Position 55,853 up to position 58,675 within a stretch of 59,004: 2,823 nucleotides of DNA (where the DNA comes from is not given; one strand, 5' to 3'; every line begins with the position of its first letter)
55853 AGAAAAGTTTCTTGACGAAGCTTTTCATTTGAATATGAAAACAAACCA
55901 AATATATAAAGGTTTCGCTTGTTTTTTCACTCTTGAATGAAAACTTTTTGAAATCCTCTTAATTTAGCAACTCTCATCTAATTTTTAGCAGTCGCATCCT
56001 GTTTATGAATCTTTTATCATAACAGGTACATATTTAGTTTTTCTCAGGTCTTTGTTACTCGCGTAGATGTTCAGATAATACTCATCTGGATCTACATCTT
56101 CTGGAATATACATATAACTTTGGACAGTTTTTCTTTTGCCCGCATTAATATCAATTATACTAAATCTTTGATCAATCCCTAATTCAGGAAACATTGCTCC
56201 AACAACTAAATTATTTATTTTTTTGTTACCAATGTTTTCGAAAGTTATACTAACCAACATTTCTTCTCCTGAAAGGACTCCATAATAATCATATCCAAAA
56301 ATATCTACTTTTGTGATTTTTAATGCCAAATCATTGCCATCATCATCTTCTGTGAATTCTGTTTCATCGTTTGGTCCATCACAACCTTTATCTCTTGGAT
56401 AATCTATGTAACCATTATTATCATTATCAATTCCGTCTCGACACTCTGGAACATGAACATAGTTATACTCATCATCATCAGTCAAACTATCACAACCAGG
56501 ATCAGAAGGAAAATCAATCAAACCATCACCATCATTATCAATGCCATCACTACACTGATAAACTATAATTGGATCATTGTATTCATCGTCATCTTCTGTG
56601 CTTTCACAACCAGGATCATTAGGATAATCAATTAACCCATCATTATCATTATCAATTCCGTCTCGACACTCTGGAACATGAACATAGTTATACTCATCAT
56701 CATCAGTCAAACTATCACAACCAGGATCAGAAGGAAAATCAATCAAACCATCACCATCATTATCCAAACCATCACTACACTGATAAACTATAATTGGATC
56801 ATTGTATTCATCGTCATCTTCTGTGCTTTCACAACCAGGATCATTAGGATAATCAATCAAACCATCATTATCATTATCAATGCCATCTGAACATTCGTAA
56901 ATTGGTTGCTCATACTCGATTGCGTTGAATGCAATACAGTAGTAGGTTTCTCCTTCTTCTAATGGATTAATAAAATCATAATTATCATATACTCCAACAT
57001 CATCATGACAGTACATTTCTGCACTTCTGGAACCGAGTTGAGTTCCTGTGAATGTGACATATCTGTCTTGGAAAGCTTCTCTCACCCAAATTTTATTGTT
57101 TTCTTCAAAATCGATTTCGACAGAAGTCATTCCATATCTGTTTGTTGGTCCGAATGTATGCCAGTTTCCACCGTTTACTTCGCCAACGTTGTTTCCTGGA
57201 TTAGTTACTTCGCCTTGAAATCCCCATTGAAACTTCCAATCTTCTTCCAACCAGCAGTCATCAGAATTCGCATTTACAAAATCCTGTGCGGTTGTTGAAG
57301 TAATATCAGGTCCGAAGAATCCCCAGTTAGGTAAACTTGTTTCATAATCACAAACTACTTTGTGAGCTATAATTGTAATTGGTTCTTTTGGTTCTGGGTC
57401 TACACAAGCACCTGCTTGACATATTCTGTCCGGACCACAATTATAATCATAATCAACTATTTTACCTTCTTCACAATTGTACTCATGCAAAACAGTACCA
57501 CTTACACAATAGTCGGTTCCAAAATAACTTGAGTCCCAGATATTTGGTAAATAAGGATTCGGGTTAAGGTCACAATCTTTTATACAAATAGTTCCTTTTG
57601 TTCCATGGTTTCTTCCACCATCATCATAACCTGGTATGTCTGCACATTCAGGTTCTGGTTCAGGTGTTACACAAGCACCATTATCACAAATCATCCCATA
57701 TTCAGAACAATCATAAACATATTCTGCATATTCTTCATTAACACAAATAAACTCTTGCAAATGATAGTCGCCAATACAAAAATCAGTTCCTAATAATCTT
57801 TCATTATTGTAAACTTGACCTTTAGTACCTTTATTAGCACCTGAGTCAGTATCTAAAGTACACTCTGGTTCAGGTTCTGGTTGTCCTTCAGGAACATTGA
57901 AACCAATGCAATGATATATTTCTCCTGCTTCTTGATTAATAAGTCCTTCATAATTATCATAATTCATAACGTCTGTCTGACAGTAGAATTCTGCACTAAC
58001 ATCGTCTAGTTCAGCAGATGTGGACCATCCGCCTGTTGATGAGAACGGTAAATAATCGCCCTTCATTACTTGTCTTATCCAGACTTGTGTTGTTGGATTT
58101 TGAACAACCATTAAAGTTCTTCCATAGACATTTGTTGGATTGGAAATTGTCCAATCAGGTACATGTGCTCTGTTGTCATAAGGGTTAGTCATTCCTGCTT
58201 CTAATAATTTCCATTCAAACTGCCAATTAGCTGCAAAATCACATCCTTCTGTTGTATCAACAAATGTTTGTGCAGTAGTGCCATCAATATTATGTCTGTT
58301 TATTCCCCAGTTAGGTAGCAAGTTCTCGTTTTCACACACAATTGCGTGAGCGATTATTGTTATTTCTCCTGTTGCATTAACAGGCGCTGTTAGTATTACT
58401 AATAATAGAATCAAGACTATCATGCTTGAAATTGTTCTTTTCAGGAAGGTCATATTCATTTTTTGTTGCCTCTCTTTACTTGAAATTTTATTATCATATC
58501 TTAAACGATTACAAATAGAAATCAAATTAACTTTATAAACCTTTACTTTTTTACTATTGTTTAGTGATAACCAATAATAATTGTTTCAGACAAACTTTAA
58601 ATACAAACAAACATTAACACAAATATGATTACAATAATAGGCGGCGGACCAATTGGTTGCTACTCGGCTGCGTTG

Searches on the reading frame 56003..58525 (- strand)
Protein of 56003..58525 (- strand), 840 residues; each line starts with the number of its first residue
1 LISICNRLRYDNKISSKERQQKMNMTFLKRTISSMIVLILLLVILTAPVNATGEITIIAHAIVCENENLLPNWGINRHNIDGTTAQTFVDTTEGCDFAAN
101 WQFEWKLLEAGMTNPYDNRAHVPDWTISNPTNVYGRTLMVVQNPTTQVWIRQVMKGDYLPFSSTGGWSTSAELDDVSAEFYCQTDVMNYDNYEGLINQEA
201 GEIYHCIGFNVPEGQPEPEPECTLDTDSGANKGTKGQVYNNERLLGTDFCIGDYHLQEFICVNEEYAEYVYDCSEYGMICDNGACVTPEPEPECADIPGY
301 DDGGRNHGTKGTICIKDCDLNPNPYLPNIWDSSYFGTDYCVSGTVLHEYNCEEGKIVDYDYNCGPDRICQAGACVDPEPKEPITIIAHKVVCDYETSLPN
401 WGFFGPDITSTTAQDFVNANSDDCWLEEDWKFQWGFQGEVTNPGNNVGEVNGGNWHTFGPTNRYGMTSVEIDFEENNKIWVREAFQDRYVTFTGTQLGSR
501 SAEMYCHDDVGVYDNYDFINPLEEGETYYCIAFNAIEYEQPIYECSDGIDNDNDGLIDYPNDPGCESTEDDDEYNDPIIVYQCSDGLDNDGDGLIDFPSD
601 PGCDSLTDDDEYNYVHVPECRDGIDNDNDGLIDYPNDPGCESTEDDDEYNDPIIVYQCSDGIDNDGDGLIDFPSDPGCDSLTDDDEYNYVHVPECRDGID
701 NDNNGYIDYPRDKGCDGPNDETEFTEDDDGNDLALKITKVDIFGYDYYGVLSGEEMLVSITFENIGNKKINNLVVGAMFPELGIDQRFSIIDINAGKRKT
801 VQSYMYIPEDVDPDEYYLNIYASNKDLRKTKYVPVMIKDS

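Call 11: search_protein_families(library=ncbifam, proteins=[window:56003-58525:-])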
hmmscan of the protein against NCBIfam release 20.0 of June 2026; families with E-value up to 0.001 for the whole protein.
window:56003-58525:- (840 aa): 2 families
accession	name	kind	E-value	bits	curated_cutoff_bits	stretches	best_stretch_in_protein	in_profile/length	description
NF033662.1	acid_disulf_rpt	repeat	2.7e-30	103.8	41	4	656-680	5-28/32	acidic double-disulfide repeat-containing protein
NF033506.0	PACE-CTERM-PROT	exception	4e-06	25.8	110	1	739-821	366-449/627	putative S-layer protein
